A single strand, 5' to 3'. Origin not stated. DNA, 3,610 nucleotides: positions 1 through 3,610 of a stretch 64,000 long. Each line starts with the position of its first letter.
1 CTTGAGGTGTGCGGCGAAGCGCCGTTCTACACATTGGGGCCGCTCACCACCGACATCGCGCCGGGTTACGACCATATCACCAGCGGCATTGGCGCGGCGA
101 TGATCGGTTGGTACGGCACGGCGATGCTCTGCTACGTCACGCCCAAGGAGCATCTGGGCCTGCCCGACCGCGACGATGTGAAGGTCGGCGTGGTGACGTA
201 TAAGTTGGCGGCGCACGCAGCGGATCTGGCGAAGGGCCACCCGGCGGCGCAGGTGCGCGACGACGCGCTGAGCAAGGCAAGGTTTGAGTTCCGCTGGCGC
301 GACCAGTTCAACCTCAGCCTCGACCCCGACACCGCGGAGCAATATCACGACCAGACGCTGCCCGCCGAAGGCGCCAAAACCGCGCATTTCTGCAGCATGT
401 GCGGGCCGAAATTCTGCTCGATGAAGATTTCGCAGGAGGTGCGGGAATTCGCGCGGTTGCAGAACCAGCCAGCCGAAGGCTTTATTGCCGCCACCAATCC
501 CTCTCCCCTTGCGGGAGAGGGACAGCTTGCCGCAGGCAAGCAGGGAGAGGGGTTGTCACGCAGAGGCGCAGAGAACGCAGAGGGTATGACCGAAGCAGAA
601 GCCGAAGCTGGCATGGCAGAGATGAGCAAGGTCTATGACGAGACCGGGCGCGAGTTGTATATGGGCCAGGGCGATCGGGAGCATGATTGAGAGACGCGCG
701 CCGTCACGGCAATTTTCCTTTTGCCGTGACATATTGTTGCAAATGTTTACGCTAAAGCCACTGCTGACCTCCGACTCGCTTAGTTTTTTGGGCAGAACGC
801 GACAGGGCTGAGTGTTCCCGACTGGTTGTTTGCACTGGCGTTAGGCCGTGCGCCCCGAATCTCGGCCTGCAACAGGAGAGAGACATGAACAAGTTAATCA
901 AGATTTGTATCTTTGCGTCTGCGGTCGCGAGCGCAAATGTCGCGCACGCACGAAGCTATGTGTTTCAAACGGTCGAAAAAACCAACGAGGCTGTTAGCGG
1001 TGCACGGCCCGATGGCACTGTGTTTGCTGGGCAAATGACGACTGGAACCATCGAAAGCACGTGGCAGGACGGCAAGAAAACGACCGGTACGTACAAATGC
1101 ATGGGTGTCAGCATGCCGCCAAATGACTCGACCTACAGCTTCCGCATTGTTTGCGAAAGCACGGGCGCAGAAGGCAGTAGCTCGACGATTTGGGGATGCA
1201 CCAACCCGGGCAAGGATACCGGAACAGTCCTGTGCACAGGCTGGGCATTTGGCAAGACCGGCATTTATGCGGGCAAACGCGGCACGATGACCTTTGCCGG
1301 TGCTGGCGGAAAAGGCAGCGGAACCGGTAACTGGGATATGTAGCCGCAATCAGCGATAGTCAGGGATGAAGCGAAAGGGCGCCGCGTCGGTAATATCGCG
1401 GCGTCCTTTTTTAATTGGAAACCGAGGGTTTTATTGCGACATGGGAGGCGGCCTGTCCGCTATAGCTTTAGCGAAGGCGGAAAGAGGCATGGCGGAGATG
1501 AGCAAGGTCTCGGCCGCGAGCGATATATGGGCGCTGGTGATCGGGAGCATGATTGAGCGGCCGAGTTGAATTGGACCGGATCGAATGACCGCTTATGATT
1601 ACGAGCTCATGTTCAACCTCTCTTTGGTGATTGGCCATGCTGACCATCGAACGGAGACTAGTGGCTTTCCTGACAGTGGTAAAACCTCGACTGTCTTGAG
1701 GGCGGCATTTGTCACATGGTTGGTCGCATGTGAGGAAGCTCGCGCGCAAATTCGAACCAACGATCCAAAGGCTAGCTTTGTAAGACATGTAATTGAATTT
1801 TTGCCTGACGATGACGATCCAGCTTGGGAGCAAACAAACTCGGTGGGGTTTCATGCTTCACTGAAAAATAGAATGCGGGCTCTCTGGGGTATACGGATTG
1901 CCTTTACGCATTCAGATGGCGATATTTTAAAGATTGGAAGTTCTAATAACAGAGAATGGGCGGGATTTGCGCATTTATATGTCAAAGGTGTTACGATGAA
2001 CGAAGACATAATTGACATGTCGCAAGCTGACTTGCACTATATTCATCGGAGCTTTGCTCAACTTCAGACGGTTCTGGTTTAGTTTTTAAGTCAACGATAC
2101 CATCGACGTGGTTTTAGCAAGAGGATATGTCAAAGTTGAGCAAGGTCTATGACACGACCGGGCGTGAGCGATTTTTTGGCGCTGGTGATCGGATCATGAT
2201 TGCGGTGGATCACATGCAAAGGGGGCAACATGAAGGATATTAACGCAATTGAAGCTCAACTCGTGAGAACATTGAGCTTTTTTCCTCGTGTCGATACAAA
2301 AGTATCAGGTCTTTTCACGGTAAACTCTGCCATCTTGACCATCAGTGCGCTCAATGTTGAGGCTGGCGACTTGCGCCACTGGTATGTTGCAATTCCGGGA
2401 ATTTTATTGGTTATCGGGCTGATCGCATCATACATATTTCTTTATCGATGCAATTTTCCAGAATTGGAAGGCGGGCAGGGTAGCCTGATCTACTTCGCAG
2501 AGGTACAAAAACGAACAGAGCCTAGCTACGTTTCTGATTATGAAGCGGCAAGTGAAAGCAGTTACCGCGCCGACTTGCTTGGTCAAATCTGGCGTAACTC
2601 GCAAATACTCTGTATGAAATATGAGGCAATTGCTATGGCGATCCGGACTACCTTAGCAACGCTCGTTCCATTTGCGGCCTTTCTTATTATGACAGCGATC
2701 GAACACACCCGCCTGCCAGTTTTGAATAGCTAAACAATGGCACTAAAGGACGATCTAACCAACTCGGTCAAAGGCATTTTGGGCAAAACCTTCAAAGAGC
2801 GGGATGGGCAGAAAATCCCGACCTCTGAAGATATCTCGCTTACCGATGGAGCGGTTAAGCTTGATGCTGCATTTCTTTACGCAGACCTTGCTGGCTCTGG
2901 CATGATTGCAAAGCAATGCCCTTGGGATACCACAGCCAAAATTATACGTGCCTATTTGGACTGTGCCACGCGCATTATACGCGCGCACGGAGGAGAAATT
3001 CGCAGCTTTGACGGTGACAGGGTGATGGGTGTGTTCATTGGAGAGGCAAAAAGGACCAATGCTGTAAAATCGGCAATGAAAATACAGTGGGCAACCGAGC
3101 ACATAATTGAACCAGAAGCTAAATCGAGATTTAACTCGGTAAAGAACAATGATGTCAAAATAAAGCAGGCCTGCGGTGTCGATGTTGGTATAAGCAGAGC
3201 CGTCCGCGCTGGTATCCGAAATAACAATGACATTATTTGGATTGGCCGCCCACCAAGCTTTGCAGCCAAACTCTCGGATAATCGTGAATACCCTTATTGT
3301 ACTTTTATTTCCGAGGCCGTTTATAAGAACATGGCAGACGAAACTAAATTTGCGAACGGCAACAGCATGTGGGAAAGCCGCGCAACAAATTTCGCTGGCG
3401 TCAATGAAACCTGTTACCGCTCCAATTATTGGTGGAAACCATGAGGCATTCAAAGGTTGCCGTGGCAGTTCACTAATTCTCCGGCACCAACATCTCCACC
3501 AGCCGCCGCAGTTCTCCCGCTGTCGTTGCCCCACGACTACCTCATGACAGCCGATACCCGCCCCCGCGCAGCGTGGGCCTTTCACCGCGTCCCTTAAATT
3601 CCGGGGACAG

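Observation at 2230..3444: Pycsar-like cyclic-nucleotide defence candidate: 3-TM effector translationally coupled to a minimal class III cyclase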

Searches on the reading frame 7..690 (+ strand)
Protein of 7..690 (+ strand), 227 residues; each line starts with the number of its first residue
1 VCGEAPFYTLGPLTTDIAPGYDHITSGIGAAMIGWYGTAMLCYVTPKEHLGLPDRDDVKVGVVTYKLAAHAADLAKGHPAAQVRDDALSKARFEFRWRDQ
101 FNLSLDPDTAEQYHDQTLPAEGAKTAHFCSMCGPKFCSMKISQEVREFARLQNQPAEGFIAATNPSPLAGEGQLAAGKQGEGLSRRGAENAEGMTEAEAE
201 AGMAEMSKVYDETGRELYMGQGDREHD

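Call 4: search_protein_families(library=pfam, proteins=[window:7-690:+], max_evalue=1)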
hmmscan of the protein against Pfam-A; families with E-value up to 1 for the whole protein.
window:7-690:+ (227 aa): 1 family
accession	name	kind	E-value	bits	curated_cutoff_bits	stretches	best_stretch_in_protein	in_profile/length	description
PF01964.24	ThiC_Rad_SAM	-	8e-63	213.1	25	1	1-143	282-419/420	Radical SAM ThiC family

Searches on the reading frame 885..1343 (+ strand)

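Call 4: search_protein_families(library=pfam, proteins=[window:885-1343:+], max_evalue=1)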
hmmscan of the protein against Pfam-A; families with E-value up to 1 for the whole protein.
window:885-1343:+ (152 aa): 2 families
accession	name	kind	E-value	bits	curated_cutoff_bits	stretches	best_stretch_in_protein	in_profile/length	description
PF20098.4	DUF6488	-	0.077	13.4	27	1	1-66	1-67/110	Family of unknown function (DUF6488)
PF23919.1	DUF7258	-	0.11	13.1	27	1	33-63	6-35/76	Domain of unknown function (DUF7258)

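Call 5: search_protein_families(library=padloc, proteins=[window:885-1343:+], max_evalue=1)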
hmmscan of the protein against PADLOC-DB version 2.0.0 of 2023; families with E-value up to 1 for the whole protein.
window:885-1343:+ (152 aa): 0 families

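Call 6: search_protein_families(library=ncbifam, proteins=[window:885-1343:+], max_evalue=1)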
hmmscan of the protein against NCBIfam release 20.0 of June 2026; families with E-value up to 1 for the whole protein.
window:885-1343:+ (152 aa): 0 families

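Call 64: search_protein_families(library=phrogs, proteins=[window:885-1343:+], max_evalue=0.01)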
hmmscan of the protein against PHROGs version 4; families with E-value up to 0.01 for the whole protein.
window:885-1343:+ (152 aa): 0 families

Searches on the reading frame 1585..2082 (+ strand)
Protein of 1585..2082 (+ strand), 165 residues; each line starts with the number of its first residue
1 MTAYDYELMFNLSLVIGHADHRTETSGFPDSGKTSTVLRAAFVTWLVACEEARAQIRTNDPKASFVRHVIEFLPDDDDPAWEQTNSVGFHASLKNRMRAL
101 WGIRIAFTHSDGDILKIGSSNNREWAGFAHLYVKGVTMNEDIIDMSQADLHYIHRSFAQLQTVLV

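Call 4: search_protein_families(library=pfam, proteins=[window:1585-2082:+], max_evalue=1)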
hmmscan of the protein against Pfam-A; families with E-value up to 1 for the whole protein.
window:1585-2082:+ (165 aa): 0 families

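Call 5: search_protein_families(library=padloc, proteins=[window:1585-2082:+], max_evalue=1)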
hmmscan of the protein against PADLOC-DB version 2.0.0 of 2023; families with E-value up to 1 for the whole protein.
window:1585-2082:+ (165 aa): 0 families

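Call 6: search_protein_families(library=ncbifam, proteins=[window:1585-2082:+], max_evalue=1)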
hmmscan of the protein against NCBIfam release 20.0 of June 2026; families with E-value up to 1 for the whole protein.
window:1585-2082:+ (165 aa): 0 families

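Call 42: find_homologous_proteins(query=window:1585-2082:+, max_evalue=0.001)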
Query window:1585-2082:+ (165 aa): 9 proteins with E <= 0.001 among 24 candidates.
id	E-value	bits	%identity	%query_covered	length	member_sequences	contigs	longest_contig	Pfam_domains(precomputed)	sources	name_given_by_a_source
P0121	3.5e-107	373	100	100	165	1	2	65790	-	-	-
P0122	1.3e-86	306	82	99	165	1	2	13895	-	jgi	jgi:hypothetical protein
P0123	2.0e-80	286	78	100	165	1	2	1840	-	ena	-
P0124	1.2e-76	274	73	100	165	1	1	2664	-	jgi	jgi:hypothetical protein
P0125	4.0e-72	259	72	100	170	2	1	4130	-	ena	-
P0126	1.5e-70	254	70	100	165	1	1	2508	-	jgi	jgi:hypothetical protein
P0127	3.5e-69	250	68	100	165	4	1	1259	-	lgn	-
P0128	9.7e-37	144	44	96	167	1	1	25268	-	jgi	jgi:hypothetical protein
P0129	9.4e-35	138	44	98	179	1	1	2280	-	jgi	jgi:hypothetical protein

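Call 44: find_encoding_contigs(protein=P0122, flank=6000, max_places=2)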
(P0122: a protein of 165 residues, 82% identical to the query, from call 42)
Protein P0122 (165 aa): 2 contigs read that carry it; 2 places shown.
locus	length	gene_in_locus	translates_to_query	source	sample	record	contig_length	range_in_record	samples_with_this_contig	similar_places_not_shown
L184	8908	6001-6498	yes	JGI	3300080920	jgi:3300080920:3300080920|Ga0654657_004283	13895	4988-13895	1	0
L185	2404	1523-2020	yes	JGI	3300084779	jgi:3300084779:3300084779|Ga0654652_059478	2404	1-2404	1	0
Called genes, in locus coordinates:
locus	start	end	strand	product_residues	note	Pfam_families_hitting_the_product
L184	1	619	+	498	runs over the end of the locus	PF00342:PGI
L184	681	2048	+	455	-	PF03486:HI0933_like (faint), PF07992:Pyr_redox_2, PF13738:Pyr_redox_3, PF00070:Pyr_redox, PF02852:Pyr_redox_dim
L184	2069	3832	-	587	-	-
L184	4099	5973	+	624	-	PF13667:ThiC-associated, PF01964:ThiC_Rad_SAM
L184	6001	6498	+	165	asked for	-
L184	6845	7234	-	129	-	-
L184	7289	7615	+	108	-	PF13744:HTH_37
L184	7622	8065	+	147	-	PF20194:DUF6557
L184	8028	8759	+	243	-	PF01964:ThiC_Rad_SAM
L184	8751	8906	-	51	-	?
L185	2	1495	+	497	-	?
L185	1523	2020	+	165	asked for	-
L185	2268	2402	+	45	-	?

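Call 45: find_encoding_contigs(protein=P0128, flank=6000, max_places=2)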
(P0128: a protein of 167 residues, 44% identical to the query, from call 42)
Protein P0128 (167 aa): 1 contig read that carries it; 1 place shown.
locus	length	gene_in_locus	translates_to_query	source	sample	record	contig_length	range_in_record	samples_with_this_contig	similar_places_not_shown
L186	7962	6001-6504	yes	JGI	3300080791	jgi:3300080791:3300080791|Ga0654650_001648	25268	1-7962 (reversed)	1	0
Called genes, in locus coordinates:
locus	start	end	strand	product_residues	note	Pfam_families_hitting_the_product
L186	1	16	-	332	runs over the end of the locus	PF00441:Acyl-CoA_dh_1, PF08028:Acyl-CoA_dh_2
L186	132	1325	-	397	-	PF02771:Acyl-CoA_dh_N, PF02770:Acyl-CoA_dh_M, PF00441:Acyl-CoA_dh_1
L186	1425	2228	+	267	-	PF13622:4HBT_3, PF20789:4HBT_3C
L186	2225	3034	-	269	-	PF00378:ECH_1, PF16113:ECH_2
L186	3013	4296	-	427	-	PF01575:MaoC_dehydratas, PF13452:FAS1_DH_region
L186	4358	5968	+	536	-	PF00501:AMP-binding, PF13193:AMP-binding_C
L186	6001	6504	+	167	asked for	-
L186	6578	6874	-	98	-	PF01845:CcdB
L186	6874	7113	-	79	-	PF07362:CcdA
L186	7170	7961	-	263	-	?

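Call 63: search_solved_structures(query=A4, max_evalue=10)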
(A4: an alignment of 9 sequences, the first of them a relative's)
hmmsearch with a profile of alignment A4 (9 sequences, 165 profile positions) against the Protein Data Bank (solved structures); distinct sequences matched with E-value up to 10: 4.
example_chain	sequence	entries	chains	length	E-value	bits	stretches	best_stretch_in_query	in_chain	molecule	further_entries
4a2q_A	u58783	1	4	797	0.21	14.7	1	49-104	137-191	RETINOIC ACID INDUCIBLE PROTEIN I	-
4a2w_A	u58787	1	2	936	0.24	14.5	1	49-104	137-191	RETINOIC ACID INDUCIBLE PROTEIN I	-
7olc_SC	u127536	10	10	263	1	12.4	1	90-132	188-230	40S ribosomal protein S2-like protein | Small ribosomal subunit protein uS5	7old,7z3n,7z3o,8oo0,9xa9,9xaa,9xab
7r81_D2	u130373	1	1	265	1.5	11.9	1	90-131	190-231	40S ribosomal protein S2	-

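Call 64: search_protein_families(library=phrogs, proteins=[window:1585-2082:+], max_evalue=0.01)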
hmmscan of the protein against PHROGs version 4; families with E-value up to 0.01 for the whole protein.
window:1585-2082:+ (165 aa): 0 families

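Call 68: predict_structure(alignment_id=A4)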
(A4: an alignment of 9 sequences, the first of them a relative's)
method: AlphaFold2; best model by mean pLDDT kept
length: 165 residues; sequences in the alignment: 9
mean_pLDDT: 91.3   pTM: 0.87
mean pLDDT of the five models: 91.3, 90.0, 88.7, 85.6, 47.1
residues with pLDDT >= 90: 114; 70-90: 50; 50-70: 1; < 50: 0
segments of 3 or more residues with pLDDT < 50: none
pLDDT, mean of each block of 10 residues (from residue 1): 79 89 86 92 95 93 94 91 80 96 93 94 96 95 95 93 87
secondary structure, 60 per line:
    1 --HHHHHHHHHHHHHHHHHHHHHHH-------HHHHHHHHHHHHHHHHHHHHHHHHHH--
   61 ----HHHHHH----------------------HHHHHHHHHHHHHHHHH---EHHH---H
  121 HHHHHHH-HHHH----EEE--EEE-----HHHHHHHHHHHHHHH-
elements in order: H3-25 H33-58 H65-70 H93-109 H120-127 H129-132 E137-139 E142-144 H150-164

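Call 71: fold_search(model_id=the predicted structure, library=pdb)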
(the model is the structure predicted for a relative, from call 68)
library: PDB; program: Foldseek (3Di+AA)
matches with E <= 10: 41; with E <= 0.001: 0
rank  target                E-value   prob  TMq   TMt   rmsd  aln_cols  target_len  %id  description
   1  5twf_B                1.5e+00  0.06  0.21  0.19  15.0       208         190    9  Regulation of protein interactions by MOB1 phosphorylation (released 2017-04-12)
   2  9bj7_N                2.3e+00  0.07  0.26  0.27  11.3       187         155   14  Crystal structure of the N-terminal truncated AbiV (residues 24-201) (released 2025-08-13)
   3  5twf_A                2.7e+00  0.06  0.20  0.18  13.9       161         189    9  Regulation of protein interactions by MOB1 phosphorylation (released 2017-04-12)
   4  9izp_A                3.0e+00  0.03  0.18  0.07  20.7       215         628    8  Cryo-EM structure of CasLambda2-crRNA-target DNA ternary complex in the incompetent state (released 2025-06-11)
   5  9izr_A                3.1e+00  0.03  0.20  0.06  20.8       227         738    9  Cryo-EM structure of CasLambda2-crRNA-target DNA ternary complex in the NTS-cleaving state (released 2025-06-11)
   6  4imi_C                3.5e+00  0.02  0.17  0.12  18.2       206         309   11  Novel Modifications on C-terminal Domain of RNA Polymerase II can Fine- tune the Phosphatase Activity of Ssu72. (released 2013-08-07)
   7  6g4j_B                4.3e+00  0.05  0.18  0.23  12.9       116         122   16  Structure of the protein kinase YabT from Bacillus subtilis in complex with an alphaREP crystallization helper (released 2019-01-30)
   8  9qdp                  4.3e+00  0.05  0.25  0.21  14.3       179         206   12  De novo designed enzyme for Morita-Baylis-Hillman reaction MBH2 (released 2025-12-10)
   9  5twh_A                4.6e+00  0.03  0.20  0.18  15.3       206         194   10  human MOB1A bound to MST1 phosphorylated T367 peptide (released 2017-04-12)
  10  9bj7_L                5.1e+00  0.03  0.25  0.26   9.6       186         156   14  Crystal structure of the N-terminal truncated AbiV (residues 24-201) (released 2025-08-13)
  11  9lni                  5.1e+00  0.03  0.21  0.19  17.3       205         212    9  Crystal structure of the de novo designed protein ZZ1 (released 2025-06-04)
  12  5twg_A                5.1e+00  0.02  0.20  0.18  15.5       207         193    9  human MOB1A bound to human MST1 phosphorylated T353 peptide (released 2017-04-12)
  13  9bj7_I                5.7e+00  0.05  0.26  0.26   9.6       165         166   16  Crystal structure of the N-terminal truncated AbiV (residues 24-201) (released 2025-08-13)
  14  6pv4_B                5.7e+00  0.03  0.16  0.06  12.4        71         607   13  Structure of CpGH84A (released 2019-09-11)
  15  8iys_R                5.7e+00  0.02  0.19  0.14  17.8       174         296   11  TUG891-bound FFAR4 in complex with Gq (released 2023-06-21)
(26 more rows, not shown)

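Call 75: fold_search(model_id=the predicted structure, library=viral)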
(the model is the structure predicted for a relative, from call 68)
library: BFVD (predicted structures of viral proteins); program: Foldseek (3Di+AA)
matches with E <= 10: 35; with E <= 0.001: 0
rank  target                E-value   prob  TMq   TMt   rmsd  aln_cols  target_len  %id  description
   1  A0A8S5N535            3.1e+00  0.10  0.31  0.11  12.0       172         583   13  Tail tape measure [Myoviridae sp. ctxpQ22]
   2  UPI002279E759         3.4e+00  0.02  0.19  0.06  20.9       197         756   10  (no name look-up for this kind of identifier)
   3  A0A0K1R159            3.6e+00  0.06  0.22  0.06  12.0       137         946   10  ICP4-like protein [Testudinid alphaherpesvirus 3]
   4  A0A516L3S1            4.0e+00  0.02  0.20  0.08  17.6       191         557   13  (no name in the UniProt tables at hand)
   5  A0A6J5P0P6            4.5e+00  0.05  0.22  0.17  11.1       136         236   10  Uncharacterized protein [uncultured Caudovirales phage]
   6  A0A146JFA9            4.5e+00  0.03  0.18  0.23  12.3       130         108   11  (no name in the UniProt tables at hand)
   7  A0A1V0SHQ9            5.0e+00  0.01  0.16  0.13  19.1       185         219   10  Uncharacterized protein [Klosneuvirus KNV1]
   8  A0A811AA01            5.2e+00  0.04  0.18  0.11   4.8        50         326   14  (no name in the UniProt tables at hand)
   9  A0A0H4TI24            5.5e+00  0.06  0.35  0.34  10.2       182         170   12  (no name in the UniProt tables at hand)
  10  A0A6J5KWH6            5.5e+00  0.05  0.18  0.22  10.8       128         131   12  Uncharacterized protein [uncultured Caudovirales phage]
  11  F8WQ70                5.5e+00  0.03  0.19  0.20  13.5       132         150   11  (no name in the UniProt tables at hand)
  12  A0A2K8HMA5            5.8e+00  0.03  0.20  0.23  11.5       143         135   14  DUF7168 domain-containing protein [Pseudomonas phage vB_PaeM_E215]
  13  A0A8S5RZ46            5.8e+00  0.02  0.18  0.17  15.4       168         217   10  Uncharacterized protein [Myoviridae sp. ctNQV2]
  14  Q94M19                5.8e+00  0.01  0.14  0.08  15.1       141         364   14  Uncharacterized protein [Synechococcus phage S-PM2]
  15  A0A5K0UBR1            6.5e+00  0.05  0.24  0.19  11.1       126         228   18  Vitamin K epoxide reductase domain-containing protein [Yasminevirus sp. GU-2018]
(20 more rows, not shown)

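Call 80: search_protein_representatives(alignment_id=A4)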
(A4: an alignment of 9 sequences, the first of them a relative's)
Query: 9 sequences, 165 profile positions. Proteins with E-value up to 0.001 (for the whole library): 31; up to 1e-10: 22; up to 1e-30: 8. The best 31 are listed.
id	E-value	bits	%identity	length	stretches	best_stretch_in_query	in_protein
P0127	1.3e-84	298.3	-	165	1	1-164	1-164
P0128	6.8e-73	260.3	-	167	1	2-163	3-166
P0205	3.8e-39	150.5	-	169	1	5-164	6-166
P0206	8.8e-39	149.3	-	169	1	14-164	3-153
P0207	8.5e-37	142.8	-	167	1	6-164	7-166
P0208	6.3e-35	136.8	-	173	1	9-164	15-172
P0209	2.0e-32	128.7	-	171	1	5-153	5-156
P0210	2.1e-31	125.3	-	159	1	8-164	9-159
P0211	3.8e-29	118.0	-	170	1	9-164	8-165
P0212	4.6e-29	117.7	-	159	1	5-163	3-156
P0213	4.6e-28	114.5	-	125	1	9-123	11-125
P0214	2.5e-27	112.1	-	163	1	3-164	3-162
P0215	2.9e-27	111.9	-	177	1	9-164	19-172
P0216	7.1e-25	104.1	-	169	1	9-164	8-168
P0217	2.9e-23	98.8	-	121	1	42-142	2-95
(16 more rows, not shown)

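Call 82: search_protein_families(library=pfam, alignment_id=A6, max_evalue=0.1)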
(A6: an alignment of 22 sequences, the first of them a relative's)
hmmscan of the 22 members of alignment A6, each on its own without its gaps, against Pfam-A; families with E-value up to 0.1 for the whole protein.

A. member 1, P0121 (165 aa): 0 families

B. families by the number of members that match (of 22 scanned): 1 family
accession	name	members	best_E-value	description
PF22022.2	Phage_int_M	1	0.0015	Phage integrase central domain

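Call 83: search_solved_structures(query=A6, max_evalue=10)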
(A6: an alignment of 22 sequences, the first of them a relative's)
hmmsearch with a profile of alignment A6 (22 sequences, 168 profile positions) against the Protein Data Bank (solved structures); distinct sequences matched with E-value up to 10: 1.
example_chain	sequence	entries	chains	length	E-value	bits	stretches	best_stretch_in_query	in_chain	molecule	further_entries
7apk_G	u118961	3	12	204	0.67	12.9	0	139-166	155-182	THO complex subunit 7 homolog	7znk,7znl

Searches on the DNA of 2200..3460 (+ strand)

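Call 59: search_dna_similar(query=window:2200-3460:+, collection=plasmids, mode=distant, max_rows=10)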
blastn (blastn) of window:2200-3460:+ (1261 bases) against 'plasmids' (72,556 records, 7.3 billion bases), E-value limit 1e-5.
Records with a match: 2; places in all: 2; records where one place covers at least 80% of the query: 1.
Best place of each record, by identity: 60-80% 2.
By first word of the organism name: Sphingobium 2.
By predicted mobility (MOB-suite, as given by PLSDB): conjugative 2.
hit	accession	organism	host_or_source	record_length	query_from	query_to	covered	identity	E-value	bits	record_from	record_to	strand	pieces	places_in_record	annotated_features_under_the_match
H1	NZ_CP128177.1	Sphingobium baderi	mixed culture,activated sludge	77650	23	1124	87%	69.2%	1e-121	444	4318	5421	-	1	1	adenylate/guanylate cyclase domain-containing protein | Pycsar system effector family protein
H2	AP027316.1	Sphingobium sp. TomMM15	-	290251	927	1081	12%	71.2%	2e-9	73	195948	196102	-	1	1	guanylate cyclase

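Call 60: get_annotated_region(hit=H1, flank=5000)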
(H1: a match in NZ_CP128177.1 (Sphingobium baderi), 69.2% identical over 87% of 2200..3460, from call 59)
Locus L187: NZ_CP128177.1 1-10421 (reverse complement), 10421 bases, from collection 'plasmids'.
description: Sphingobium baderi strain SC-1 plasmid unnamed4, complete sequence
organism: Sphingobium baderi (NCBI taxid 1332080)
taxonomy: Bacteria; Pseudomonadota; Alphaproteobacteria; Sphingomonadales; Sphingomonadaceae; Sphingobium; Sphingobium baderi
host: -; source: mixed culture,activated sludge; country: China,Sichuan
typing (MOB-suite, as given by PLSDB): conjugative; replicon rep_cluster_541; relaxase MOBP; mating-pair formation MPF_T
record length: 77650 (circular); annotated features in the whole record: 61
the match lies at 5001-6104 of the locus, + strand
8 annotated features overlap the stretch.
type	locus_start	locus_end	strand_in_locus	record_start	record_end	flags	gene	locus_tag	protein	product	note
CDS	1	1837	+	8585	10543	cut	-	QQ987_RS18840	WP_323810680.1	type IV secretory system conjugative DNA transfer family protein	-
CDS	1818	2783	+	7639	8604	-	-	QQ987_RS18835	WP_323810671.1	LPD7 domain-containing protein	-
CDS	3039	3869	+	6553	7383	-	-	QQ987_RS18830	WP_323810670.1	type IV toxin-antitoxin system AbiEi family antitoxin domain-containing protein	-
CDS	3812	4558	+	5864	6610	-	-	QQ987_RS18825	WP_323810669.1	nucleotidyl transferase AbiEii/AbiGii toxin family protein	-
CDS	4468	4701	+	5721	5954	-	-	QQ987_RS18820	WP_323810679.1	hypothetical protein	-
CDS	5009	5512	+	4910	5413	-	-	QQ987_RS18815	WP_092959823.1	Pycsar system effector family protein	-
CDS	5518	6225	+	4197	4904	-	-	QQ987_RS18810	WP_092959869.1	adenylate/guanylate cyclase domain-containing protein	-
CDS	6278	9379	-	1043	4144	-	-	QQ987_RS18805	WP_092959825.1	tetratricopeptide repeat protein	-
